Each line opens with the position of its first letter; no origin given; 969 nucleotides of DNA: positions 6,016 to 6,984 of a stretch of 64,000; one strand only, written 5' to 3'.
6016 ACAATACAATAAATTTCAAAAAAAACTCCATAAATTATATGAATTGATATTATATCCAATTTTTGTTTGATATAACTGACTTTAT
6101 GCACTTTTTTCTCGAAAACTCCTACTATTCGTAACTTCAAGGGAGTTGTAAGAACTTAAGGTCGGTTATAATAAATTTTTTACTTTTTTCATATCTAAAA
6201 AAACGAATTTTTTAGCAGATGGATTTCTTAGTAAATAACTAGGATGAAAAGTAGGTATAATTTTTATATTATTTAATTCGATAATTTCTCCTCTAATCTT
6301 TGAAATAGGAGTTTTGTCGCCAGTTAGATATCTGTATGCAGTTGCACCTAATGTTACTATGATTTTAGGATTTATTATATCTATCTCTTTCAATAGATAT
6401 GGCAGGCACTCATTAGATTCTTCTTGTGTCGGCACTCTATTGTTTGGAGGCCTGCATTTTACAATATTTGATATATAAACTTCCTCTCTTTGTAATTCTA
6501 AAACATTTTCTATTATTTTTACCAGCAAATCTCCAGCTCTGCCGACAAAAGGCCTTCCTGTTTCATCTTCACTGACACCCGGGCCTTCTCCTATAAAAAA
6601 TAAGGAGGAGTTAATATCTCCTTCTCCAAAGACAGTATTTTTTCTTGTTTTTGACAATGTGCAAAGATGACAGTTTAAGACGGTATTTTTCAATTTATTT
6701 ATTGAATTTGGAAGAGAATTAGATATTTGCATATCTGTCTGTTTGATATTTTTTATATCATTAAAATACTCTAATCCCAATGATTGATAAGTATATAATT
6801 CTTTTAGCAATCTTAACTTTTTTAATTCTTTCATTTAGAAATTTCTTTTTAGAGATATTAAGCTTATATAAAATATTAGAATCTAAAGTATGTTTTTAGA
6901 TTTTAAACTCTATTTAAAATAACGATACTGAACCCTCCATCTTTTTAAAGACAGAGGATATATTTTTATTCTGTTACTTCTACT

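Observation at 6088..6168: Previously unannotated MITE-like repeat family with terminal inverted repeats that abut stop codons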

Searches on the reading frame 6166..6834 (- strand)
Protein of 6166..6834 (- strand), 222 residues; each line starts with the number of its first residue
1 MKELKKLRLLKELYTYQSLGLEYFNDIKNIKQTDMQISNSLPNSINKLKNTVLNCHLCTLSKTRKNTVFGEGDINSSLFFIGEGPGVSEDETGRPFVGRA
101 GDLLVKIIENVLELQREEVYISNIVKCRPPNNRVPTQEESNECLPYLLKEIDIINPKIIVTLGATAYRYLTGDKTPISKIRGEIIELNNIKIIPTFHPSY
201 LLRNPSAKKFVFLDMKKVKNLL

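Call 16: find_encoding_contigs(protein=window:6166-6834:-, flank=3000, max_places=10)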
Protein window:6166-6834:- (222 aa): 7 contigs read that carry it; 2 places shown.
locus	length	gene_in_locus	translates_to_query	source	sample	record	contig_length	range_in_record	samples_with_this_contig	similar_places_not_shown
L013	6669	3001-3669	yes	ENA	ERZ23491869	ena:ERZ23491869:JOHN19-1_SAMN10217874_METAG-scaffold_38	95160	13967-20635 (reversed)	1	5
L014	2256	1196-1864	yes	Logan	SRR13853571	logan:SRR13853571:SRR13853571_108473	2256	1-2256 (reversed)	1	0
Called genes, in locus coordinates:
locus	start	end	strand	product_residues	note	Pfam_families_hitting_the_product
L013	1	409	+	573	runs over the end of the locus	PF00890:FAD_binding_2, PF01266:DAO (weak), PF03486:HI0933_like, PF07992:Pyr_redox_2 (faint), PF13450:NAD_binding_8 (faint), PF02910:Succ_DH_flav_C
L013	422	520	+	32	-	-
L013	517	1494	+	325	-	PF13085:Fer2_3, PF12838:Fer4_7 (faint), PF13183:Fer4_8, PF13237:Fer4_10, PF13187:Fer4_9, PF13534:Fer4_17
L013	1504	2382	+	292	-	PF02754:CCG, PF22196:HdrB-like_C (weak)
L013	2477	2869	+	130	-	PF01880:Desulfoferrodox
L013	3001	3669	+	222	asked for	PF03167:UDG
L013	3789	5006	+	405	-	-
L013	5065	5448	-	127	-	PF13279:4HBT_2, PF03061:4HBT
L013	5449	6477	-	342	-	PF00926:DHBP_synthase, PF00925:GTP_cyclohydro2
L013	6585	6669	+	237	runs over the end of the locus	PF20772:TACO1_YebC_N, PF01709:Transcrip_reg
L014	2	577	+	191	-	?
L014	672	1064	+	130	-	PF01880:Desulfoferrodox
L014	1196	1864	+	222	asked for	PF03167:UDG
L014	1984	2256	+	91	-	?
